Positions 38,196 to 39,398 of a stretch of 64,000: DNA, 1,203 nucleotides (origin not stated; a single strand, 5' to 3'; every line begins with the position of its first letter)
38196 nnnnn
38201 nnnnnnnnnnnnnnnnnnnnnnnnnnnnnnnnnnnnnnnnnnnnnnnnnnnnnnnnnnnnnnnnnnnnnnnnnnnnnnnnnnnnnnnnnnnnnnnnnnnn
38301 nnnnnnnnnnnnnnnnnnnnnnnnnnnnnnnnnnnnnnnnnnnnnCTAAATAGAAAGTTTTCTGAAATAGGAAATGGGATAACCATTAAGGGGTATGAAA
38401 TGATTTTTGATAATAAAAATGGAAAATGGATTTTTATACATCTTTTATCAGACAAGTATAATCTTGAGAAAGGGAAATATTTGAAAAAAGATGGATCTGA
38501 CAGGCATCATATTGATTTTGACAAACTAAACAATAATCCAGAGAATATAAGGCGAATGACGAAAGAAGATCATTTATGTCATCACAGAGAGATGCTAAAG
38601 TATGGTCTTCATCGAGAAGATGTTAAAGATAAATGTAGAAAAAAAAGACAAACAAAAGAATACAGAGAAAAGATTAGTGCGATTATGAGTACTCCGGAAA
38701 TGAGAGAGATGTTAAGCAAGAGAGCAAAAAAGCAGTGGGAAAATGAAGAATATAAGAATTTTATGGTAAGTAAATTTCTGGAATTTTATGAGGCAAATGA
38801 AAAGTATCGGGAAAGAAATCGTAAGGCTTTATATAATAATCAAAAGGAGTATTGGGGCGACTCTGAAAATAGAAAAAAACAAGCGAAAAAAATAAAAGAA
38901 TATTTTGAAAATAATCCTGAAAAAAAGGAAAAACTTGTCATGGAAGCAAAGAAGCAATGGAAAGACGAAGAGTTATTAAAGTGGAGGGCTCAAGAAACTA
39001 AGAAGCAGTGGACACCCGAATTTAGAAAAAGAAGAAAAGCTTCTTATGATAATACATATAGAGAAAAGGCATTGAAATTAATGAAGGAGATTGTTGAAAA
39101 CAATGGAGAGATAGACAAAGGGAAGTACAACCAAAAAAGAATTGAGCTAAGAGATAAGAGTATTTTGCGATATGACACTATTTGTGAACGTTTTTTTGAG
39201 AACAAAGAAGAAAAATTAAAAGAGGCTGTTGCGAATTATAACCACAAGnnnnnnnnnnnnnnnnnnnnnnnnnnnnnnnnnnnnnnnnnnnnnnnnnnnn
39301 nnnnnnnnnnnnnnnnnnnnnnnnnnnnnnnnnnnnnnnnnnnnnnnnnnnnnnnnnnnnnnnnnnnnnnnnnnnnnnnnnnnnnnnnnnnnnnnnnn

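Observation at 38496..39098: The intein's endonuclease module is HNH-type, followed by Lys/Glu/Trp-rich tandem repeats (AKKQW...)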

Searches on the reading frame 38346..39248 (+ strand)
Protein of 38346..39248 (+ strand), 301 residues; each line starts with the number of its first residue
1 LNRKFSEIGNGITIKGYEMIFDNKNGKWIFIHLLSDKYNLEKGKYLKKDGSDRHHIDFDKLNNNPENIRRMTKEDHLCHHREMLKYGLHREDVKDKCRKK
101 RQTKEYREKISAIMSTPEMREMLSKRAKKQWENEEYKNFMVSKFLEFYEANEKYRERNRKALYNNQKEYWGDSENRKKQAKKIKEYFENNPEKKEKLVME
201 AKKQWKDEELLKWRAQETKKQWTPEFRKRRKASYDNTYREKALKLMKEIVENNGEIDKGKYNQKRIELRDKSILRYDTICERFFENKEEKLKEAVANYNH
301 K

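Call 4: search_protein_families(library=pfam, proteins=[window:38400-39200:+], max_evalue=10)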
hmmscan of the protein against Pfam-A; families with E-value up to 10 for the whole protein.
window:38400-39200:+ (267 aa): 3 families
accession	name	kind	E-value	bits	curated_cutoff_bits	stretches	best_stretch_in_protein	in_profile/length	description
PF13392.12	HNH_3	-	5.3e-05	23.2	24.8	1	36-58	22-44/46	HNH endonuclease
PF21728.3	PADR1_N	-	0.37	11.7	25.7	1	87-106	17-36/60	PADR1, N-terminal helical domain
PF00534.26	Glycos_transf_1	-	1.5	8.8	26.4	1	83-112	143-172/172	Glycosyl transferases group 1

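Call 5: search_protein_families(library=ncbifam, proteins=[window:38400-39200:+], max_evalue=10)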
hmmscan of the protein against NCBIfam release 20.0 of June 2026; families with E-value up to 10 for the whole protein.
window:38400-39200:+ (267 aa): 0 families

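Call 7: search_protein_families(library=phrogs, proteins=[window:38400-39200:+], max_evalue=1)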
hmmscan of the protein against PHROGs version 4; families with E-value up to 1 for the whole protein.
window:38400-39200:+ (267 aa): 4 families
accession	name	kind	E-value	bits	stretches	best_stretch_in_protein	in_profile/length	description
phrog_21964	-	DNA, RNA and nucleotide metabolism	1.4e-05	25.8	1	5-67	158-217/244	HNH endonuclease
phrog_7545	-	DNA, RNA and nucleotide metabolism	0.0018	19.5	1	31-71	102-142/160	HNH endonuclease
phrog_959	-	DNA, RNA and nucleotide metabolism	0.017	15.9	1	36-86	80-130/138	HNH endonuclease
phrog_15471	-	DNA, RNA and nucleotide metabolism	0.023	15.5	1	30-91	48-103/183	HNH endonuclease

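Call 8: find_homologous_proteins(query=window:38346-39248:+, max_evalue=0.001)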
Query window:38346-39248:+ (301 aa): 59 proteins with E <= 0.001 among 962 candidates.
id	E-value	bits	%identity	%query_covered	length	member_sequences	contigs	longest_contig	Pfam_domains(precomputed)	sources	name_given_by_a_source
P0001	3.5e-96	340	55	94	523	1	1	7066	PF00986.27,PF13392.13,PF01751.29,PF14890.12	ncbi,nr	ncbi:MAG: toprim domain-containing protein, partial [Candidatus Nealsonbacteria bacterium]|nr:toprim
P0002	1.2e-94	335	53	100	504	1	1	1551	PF14890.12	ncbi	ncbi:MAG: hypothetical protein WD607_02340, partial [Candidatus Paceibacterota bacterium]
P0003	4.5e-88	314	49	99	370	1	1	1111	PF14890.12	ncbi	ncbi:MAG: intein-containing DNA gyrase subunit B, partial [Patescibacteria group bacterium]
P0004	6.5e-85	303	57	89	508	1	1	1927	PF00986.27,PF01751.29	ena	-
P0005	7.9e-82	293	49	100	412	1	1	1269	PF01751.29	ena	-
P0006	3.4e-81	291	52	91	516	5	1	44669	PF00986.27,PF01751.29,PF14890.12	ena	-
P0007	6.3e-81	290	53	94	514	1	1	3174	PF00986.27,PF01751.29,PF14890.12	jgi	jgi:DNA gyrase subunit B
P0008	3.5e-79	285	55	85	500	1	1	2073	PF00986.27,PF01751.29,PF14890.12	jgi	-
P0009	1.1e-78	283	60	76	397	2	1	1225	PF14890.12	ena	-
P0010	7.5e-78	280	51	91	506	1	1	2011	PF00986.27,PF01751.29,PF14890.12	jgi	-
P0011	1.2e-76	276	57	77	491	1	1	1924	PF00986.27,PF01751.29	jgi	-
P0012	6.0e-76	274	59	74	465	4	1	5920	PF00986.27,PF01751.29,PF14890.12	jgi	-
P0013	8.6e-76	273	61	74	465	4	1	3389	PF00986.27,PF01751.29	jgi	-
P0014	1.4e-75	273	51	87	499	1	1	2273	PF00986.27,PF01751.29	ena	-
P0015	8.1e-74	267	49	94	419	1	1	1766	PF01751.29,PF14890.12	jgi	jgi:DNA gyrase subunit B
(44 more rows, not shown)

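Call 50: predict_structure(alignment_id=A4)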
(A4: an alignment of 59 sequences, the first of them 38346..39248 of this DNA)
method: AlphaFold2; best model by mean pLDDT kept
length: 301 residues; sequences in the alignment: 59
mean_pLDDT: 95.4   pTM: 0.55
mean pLDDT of the five models: 95.4, 94.1, 93.0, 92.2, 91.7
residues with pLDDT >= 90: 284; 70-90: 14; 50-70: 2; < 50: 1
segments of 3 or more residues with pLDDT < 50: none
pLDDT, mean of each block of 10 residues (from residue 1): 90 92 94 95 95 90 93 94 92 97 98 98 97 97 98 98 98 98 98 98 98 96 95 96 97 96 97 97 97 91 36
secondary structure, 60 per line:
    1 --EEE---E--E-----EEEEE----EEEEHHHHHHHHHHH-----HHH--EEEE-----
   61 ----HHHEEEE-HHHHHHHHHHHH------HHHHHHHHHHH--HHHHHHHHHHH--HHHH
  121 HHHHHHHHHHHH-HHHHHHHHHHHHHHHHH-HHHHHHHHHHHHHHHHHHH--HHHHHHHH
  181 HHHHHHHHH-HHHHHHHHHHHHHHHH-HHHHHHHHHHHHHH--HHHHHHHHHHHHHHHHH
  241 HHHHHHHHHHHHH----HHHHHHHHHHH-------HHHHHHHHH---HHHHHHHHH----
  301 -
elements in order: E3-5 E18-22 E27-30 H31-41 E52-55 E68-71 H73-84 H91-101 H104-114 H117-132 H134-150 H152-170 H173-189 H191-206 H208-221 H224-253 H258-268 H276-284 H288-296

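Call 53: fold_search(model_id=the predicted structure, library=pdb)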
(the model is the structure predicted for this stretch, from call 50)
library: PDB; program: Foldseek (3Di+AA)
matches with E <= 10: 53; with E <= 0.001: 0
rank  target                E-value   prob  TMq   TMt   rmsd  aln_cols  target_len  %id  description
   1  3wkn_G                4.7e+00  0.20  0.07  0.37   5.2        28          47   11  Crystal structure of the artificial protein AFFinger p17 (AF.p17) complexed with Fc fragment of human IgG (released 2014-10-29)
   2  1evw_A                5.2e+00  0.11  0.16  0.27   4.5        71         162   13  L116A MUTANT OF THE HOMING ENDONUCLEASE I-PPOI COMPLEXED TO HOMING SITE DNA. (released 2000-08-03)
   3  6e0k                  5.2e+00  0.04  0.06  0.06   8.5        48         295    6  Structure of Rhodothermus marinus CdnE c-UMP-AMP synthase (released 2019-02-20)
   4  6noz                  5.6e+00  0.11  0.07  0.08   4.6        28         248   28  X-ray structure of PEDV papain-like protease 2 (released 2020-01-22)
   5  2pgb_B                5.6e+00  0.09  0.06  0.07   6.8        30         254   17  Inhibitor-free human thrombin mutant C191A-C220A (released 2007-07-17)
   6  3vyx_A                5.6e+00  0.06  0.05  0.15   8.9        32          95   19  Structural insights into RISC assembly facilitated by dsRNA binding domains of human RNA helicase (DHX9) (released 2013-02-13)
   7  2bvr_H                5.9e+00  0.09  0.06  0.07   6.8        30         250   17  Human thrombin complexed with fragment-based small molecules occupying the S1 pocket (released 2006-10-25)
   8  8v04_A                5.9e+00  0.06  0.07  0.16   7.1        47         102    8  High resolution TMPRSS2 structure following acylation by nafamostat (released 2024-01-31)
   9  3wkn_P                6.3e+00  0.15  0.07  0.40   5.1        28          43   11  Crystal structure of the artificial protein AFFinger p17 (AF.p17) complexed with Fc fragment of human IgG (released 2014-10-29)
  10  3wkn_F                6.3e+00  0.15  0.07  0.39   5.0        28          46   11  Crystal structure of the artificial protein AFFinger p17 (AF.p17) complexed with Fc fragment of human IgG (released 2014-10-29)
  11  1uvt_H                6.3e+00  0.07  0.06  0.07   7.8        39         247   15  BOVINE THROMBIN--BM14.1248 COMPLEX (released 1997-11-19)
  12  2kol_MODEL_1_A        6.3e+00  0.06  0.08  0.25   7.8        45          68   18  Solution structure of human SDF1-alpha H25R (released 2010-10-06)
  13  1id5_H                7.1e+00  0.14  0.05  0.06   1.7        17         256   18  CRYSTAL STRUCTURE OF BOVINE THROMBIN COMPLEX WITH PROTEASE INHIBITOR ECOTIN (released 2001-09-05)
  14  2afq_D                7.1e+00  0.11  0.06  0.07   3.9        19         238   16  1.9 angstrom crystal structure of wild-type human thrombin in the sodium free state (released 2005-11-15)
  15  8a53_B                7.1e+00  0.11  0.09  0.09   3.7        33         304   12  Crystal structure of AtMCA-IIf C147A (metacaspase 9) from Arabidopsis thaliana (released 2023-05-31)
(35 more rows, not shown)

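Call 77: fold_search(model_id=the predicted structure, library=viral)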
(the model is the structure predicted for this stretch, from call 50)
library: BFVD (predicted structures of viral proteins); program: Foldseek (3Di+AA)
matches with E <= 10: 670; with E <= 0.001: 1
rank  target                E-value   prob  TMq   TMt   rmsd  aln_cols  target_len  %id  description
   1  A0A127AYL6            6.0e-06  1.00  0.21  0.13  38.9       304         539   18  Hint domain-containing protein [Bacillus phage SP-15]
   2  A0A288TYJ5            1.6e-03  1.00  0.19  0.28   7.2       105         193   22  HNH nuclease domain-containing protein [Enterococcus phage EFP01]
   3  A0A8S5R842            1.9e-03  1.00  0.21  0.49   6.1       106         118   26  HNH endonuclease [virus sp. ctnRj46]
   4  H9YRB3                4.7e-03  1.00  0.18  0.34   4.4        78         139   26  (no name in the UniProt tables at hand)
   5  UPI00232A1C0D         5.0e-03  1.00  0.21  0.47   3.9        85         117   20  (no name look-up for this kind of identifier)
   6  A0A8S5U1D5            5.6e-03  1.00  0.19  0.26   6.9       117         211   27  Homing endonuclease [Siphoviridae sp. cttuu15]
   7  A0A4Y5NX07            6.3e-03  1.00  0.17  0.27   5.3        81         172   30  (no name in the UniProt tables at hand)
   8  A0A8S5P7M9            6.3e-03  1.00  0.20  0.28   8.6       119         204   24  Homing endonuclease [Siphoviridae sp. ctsUY14]
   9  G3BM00                6.7e-03  1.00  0.20  0.42   4.0        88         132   27  HNH endonuclease [Salmonella phage PVPSE1]
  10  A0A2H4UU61            7.5e-03  1.00  0.24  0.39   3.6        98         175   22  HNH Endonuclease [Bodo saltans virus]
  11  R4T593                9.0e-03  1.00  0.22  0.56   4.6        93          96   20  HNH protein [Halorubrum tailed phage 8]
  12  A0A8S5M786            9.0e-03  0.99  0.27  0.09  30.8       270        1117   17  Terminase [Siphoviridae sp. ctrgt10]
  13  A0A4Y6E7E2            1.1e-02  1.00  0.19  0.18   3.3        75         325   27  (no name in the UniProt tables at hand)
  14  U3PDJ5                1.1e-02  1.00  0.20  0.50   4.6        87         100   23  HNH endonuclease [Burkholderia phage JG068]
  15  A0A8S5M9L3            1.1e-02  1.00  0.17  0.35   4.6        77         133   22  Homing endonuclease [Siphoviridae sp. ctB3v5]
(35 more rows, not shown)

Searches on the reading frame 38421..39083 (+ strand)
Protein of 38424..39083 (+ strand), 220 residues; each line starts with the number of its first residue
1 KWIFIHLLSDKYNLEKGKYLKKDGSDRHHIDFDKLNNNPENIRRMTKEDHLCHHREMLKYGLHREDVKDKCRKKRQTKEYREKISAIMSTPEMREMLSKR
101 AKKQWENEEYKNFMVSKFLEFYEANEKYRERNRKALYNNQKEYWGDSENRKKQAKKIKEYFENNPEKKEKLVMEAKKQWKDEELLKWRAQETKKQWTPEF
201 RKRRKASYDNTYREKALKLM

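Call 33: find_related_loci(query=A3, collection=genome_contigs, flank=4000)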
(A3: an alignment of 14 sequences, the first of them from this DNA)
Query A3 (221 aa) in genome_contigs; peptide patterns used: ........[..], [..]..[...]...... (x = any residue, [..] = any of these).
600 stretches matched a pattern (row limit reached: there are more); 528 encode a relative of the query (tblastn E <= 1e-3); the best 80 are kept; 80 distinct loci.
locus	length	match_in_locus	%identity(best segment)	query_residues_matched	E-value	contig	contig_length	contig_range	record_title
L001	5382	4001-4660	65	2-221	2e-93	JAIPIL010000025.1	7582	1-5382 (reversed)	MAG: Candidatus Paceibacterota bacterium isolate Tobar13.5m-G73 Tobar13-5m-C10483, whole genome shotgun sequence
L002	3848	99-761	62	1-221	6e-92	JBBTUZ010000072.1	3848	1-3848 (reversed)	MAG: Patescibacteria group bacterium isolate H32-bin045_1 H32_bin045_1_000000000072, whole genome shotgun sequence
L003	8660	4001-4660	60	2-221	4e-91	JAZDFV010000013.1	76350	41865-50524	MAG: Candidatus Jorgensenbacteria bacterium isolate MEGAHIT-group-0.224 k141_790636, whole genome shotgun sequence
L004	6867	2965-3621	63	3-221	4e-91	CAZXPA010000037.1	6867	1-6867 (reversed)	MAG TPA_asm: uncultured Gammaproteobacteria bacterium isolate SRP167671_co1_190 genome assembly, contig: NODE_13114_leng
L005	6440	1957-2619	58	1-221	2e-89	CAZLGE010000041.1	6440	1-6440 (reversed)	MAG TPA_asm: uncultured Gammaproteobacteria bacterium isolate binchicken_co269_228 genome assembly, contig: NODE_12639_l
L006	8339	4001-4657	59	3-221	1e-88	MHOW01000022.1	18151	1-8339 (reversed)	MAG: Candidatus Staskawiczbacteria bacterium RIFCSPLOWO2_01_FULL_33_13 rifcsplowo2_01_scaffold_6036, whole genome shotgu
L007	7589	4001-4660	59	2-221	8e-88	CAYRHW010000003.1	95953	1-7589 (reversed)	MAG TPA_asm: uncultured Candidatus Saccharibacteria bacterium isolate SRP178699_co1_611 genome assembly, contig: NODE_14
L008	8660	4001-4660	61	2-221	4e-88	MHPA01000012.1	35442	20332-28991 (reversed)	MAG: Candidatus Staskawiczbacteria bacterium RIFCSPLOWO2_01_FULL_38_12b rifcsplowo2_01_scaffold_2808, whole genome shotg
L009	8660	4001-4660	60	2-221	6e-87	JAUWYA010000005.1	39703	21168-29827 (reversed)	MAG: Candidatus Nealsonbacteria bacterium isolate CSMAG_2698 CSMAG_2698_k141_656324_length_39703_cov_13.6563, whole geno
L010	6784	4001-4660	62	2-221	8e-85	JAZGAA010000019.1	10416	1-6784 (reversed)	MAG: Candidatus Paceibacterota bacterium isolate SCS1bin.15 SCS1bin.15_19, whole genome shotgun sequence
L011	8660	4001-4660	62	2-221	7e-84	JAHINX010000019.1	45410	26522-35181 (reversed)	MAG: Patescibacteria group bacterium isolate KR13_S3.mb.1 KR13_S3.mb.1_k141_196987, whole genome shotgun sequence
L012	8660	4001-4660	57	2-221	2e-82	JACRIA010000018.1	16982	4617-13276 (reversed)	MAG: Candidatus Peregrinibacteria bacterium isolate NC_groundwater_1791_Pr3_B-0.1um_40_11 SR-2_scaffold_141_648332, whol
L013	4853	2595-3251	59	3-221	3e-82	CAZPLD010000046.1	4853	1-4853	MAG TPA_asm: uncultured Candidatus Saccharibacteria bacterium isolate binchicken_co227_99 genome assembly, contig: NODE_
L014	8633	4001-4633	57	3-213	4e-82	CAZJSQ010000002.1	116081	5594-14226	MAG TPA_asm: uncultured Gammaproteobacteria bacterium isolate SRP178699_co1_232 genome assembly, contig: NODE_86_length_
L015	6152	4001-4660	55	2-221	5e-82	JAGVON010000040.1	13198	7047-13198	MAG: archaeon isolate DeMMO3_23 c_000000018033, whole genome shotgun sequence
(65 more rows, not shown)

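Call 72: search_solved_structures(query=A3, max_evalue=10, show_alignments=3)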
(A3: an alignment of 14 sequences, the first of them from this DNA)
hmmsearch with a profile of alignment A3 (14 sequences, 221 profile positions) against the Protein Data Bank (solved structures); distinct sequences matched with E-value up to 10: 3.
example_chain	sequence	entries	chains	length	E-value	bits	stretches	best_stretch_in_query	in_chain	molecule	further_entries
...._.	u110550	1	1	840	1.1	12.4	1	147-201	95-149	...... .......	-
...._B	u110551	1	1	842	1.1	12.4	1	147-201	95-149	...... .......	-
7d0k_A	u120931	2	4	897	1.2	12.3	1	147-201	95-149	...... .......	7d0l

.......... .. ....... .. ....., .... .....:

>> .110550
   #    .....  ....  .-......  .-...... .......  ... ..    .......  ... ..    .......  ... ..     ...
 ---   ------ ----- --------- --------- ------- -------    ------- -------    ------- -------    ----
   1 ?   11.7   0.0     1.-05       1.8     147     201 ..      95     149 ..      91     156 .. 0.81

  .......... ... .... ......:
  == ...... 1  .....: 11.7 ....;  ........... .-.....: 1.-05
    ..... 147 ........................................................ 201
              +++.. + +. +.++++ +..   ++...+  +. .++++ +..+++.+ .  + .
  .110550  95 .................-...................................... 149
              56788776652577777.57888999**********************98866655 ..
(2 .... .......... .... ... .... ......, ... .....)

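Call 75: search_dna_similar(query=window:38424-39083:+, collection=phages, mode=protein, max_evalue=0.001, max_rows=25)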
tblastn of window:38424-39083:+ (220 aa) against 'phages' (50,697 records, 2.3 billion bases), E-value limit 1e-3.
Records with a match: 3; places in all: 5; records where one place covers at least 80% of the query: 0.
Best place of each record, by identity: <60% 3.
By first word of the organism name: Aeromonas 2; uncultured 1.
By host as written in the record: Aeromonas sp. 2; - 1.
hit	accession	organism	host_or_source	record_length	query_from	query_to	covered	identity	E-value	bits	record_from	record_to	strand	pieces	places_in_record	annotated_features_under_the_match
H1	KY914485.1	Aeromonas phage phiA8-29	Aeromonas sp.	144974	25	186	74%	32.2%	2e-8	59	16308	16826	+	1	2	putative homing endonuclease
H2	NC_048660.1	Aeromonas phage phiA8-29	Aeromonas sp.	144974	25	186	74%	32.2%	2e-8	59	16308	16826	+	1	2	homing endonuclease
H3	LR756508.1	uncultured phage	metagenomic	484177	1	103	47%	33.9%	8e-4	45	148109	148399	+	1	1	record has no annotation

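Call 76: get_annotated_region(hit=H2, flank=1500)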
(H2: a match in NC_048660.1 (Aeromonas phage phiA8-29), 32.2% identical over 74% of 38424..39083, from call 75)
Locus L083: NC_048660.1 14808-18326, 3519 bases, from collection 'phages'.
description: Aeromonas phage phiA8-29, complete genome.
organism: Aeromonas phage phiA8-29 (NCBI taxid 1978922)
taxonomy: Viruses; Duplodnaviria; Heunggongvirae; Uroviricota; Caudoviricetes; Ackermannviridae; Tedavirus; Tedavirus A829
host: Aeromonas sp.; source: fish; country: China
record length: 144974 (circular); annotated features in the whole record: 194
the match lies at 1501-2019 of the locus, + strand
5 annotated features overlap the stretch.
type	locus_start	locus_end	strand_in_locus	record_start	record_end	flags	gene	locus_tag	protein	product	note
CDS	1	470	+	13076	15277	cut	-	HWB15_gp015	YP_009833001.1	hypothetical protein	orf_014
CDS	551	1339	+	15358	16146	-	-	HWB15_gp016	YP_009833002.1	hypothetical protein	orf_015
CDS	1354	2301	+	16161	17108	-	-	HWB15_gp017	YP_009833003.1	homing endonuclease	orf_016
CDS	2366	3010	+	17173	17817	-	-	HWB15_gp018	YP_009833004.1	hypothetical protein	orf_017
CDS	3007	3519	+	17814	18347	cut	-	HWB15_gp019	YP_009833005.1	hypothetical protein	orf_018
